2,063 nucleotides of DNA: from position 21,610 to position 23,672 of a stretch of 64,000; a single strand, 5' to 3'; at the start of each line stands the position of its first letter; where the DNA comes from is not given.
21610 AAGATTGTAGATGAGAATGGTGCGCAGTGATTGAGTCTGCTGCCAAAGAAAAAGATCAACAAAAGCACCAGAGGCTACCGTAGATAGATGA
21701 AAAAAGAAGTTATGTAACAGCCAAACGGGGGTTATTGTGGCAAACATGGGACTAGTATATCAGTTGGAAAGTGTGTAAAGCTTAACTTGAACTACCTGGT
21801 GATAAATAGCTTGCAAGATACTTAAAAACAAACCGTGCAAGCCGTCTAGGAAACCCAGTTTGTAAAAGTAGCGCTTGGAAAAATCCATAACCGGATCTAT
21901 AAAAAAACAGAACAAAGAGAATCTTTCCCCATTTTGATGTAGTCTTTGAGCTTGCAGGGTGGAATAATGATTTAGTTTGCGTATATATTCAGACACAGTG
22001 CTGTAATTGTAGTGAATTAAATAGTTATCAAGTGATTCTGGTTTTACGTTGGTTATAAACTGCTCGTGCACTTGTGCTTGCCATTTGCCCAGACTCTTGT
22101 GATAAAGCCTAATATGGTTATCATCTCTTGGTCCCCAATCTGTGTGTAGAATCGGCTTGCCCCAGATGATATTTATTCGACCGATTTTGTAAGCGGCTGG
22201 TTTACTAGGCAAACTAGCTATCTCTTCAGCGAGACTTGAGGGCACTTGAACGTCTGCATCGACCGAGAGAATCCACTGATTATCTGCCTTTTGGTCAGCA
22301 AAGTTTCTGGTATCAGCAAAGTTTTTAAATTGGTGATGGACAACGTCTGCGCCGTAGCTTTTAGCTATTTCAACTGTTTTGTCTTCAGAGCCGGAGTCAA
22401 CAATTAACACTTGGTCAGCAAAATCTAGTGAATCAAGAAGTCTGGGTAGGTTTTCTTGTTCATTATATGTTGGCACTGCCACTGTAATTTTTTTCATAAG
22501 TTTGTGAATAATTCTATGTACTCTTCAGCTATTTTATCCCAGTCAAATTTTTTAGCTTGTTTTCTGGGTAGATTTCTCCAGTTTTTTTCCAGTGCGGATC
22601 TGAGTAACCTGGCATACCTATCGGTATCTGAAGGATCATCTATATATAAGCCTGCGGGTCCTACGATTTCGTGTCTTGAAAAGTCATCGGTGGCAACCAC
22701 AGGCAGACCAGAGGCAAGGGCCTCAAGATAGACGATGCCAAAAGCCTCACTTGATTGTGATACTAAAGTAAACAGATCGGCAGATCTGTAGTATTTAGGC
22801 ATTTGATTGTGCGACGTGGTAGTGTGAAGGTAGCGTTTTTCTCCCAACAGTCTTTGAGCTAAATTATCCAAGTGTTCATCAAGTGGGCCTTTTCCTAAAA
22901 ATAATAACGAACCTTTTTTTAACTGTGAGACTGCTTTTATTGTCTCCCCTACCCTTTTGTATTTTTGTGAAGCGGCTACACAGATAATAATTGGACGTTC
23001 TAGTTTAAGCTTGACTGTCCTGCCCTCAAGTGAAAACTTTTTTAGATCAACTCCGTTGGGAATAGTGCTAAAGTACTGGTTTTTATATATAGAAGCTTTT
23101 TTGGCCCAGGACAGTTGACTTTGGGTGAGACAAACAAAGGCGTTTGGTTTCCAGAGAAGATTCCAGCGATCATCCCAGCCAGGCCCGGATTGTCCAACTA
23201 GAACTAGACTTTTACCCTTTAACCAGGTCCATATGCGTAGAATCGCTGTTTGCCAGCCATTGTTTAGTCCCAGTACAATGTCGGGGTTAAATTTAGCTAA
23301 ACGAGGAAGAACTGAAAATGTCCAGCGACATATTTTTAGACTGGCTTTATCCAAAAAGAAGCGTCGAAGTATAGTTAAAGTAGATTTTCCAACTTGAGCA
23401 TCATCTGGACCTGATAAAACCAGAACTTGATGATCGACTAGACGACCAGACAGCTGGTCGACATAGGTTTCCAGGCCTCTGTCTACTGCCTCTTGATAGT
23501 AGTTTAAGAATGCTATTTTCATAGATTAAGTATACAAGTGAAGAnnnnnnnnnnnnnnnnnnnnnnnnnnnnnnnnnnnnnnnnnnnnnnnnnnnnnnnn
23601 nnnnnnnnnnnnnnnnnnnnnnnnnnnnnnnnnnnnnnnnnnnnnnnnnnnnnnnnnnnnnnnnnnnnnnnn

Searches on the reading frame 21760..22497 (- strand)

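Call 8: search_protein_families(library=ncbifam, proteins=[window:21760-22497:-], max_evalue=0.00001)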
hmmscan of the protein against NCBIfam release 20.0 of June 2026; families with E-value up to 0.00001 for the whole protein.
window:21760-22497:- (245 aa): 9 families
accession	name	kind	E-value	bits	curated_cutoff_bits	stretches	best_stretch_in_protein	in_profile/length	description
TIGR04283.1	glyco_like_mftF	equivalog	6.5e-15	55.3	182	1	4-106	1-105/221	TIGR04283 family arsenosugar biosynthesis glycosyltransferase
TIGR04182.1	glyco_TIGR04182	equivalog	5.9e-09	35.7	325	1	4-92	2-92/293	S-layer glycoprotein N-glycosyltransferase AglJ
NF010496.0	PRK13915.1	equivalog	1e-07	31.3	262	1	2-56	31-92/307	glucosyl-3-phosphoglycerate synthase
NF041875.1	EPS_EpsD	equivalog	3.5e-07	30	370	1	5-113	2-121/325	exopolysaccharide biosynthesis glycosyltransferase EpsD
NF038302.1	EPS_HpsE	equivalog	8.6e-07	28.2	300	1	3-63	2-70/307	hormogonium polysaccharide biosynthesis glycosyltransferase HpsE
TIGR04195.1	S_glycosyl_SunS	equivalog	1.1e-06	27.7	350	1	3-83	58-142/421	SunS family peptide S-glycosyltransferase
TIGR03965.1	mycofact_glyco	equivalog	3.5e-06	26.2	280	1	2-89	74-171/467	mycofactocin biosynthesis glycosyltransferase MftF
NF041391.1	DPhHxTase_Halo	equivalog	6.8e-06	25.2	375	1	10-86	3-82/213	dolichyl-phosphate hexose transferase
NF045692.1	OglycostaseCruG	equivalog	7.3e-06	25.1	600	0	2-91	41-146/386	2'-O-glycosyltransferase CruG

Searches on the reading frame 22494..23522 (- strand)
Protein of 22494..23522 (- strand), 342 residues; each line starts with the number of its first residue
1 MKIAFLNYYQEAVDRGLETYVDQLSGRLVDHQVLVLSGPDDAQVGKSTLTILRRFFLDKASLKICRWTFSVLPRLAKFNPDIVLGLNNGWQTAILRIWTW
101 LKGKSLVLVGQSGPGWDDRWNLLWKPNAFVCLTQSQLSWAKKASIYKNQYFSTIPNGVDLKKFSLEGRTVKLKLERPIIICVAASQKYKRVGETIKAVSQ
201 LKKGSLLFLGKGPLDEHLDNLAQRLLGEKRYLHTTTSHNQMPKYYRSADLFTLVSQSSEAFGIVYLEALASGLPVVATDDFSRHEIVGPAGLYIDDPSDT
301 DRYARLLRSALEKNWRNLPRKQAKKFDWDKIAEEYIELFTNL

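Call 28: search_protein_families(library=pfam, proteins=[window:22494-23522:-], max_evalue=0.00001)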
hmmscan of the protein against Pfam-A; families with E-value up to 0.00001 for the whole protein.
window:22494-23522:- (342 aa): 3 families
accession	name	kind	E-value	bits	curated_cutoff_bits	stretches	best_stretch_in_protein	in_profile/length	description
PF00534.26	Glycos_transf_1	-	2.2e-24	86.4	26.4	1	172-322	11-165/172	Glycosyl transferases group 1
PF13692.12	Glyco_trans_1_4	-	2.7e-19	70.3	27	1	176-311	1-140/142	Glycosyl transferases group 1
PF13439.12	Glyco_transf_4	-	6.5e-08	33.2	28.5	0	16-161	3-169/170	Glycosyltransferase Family 4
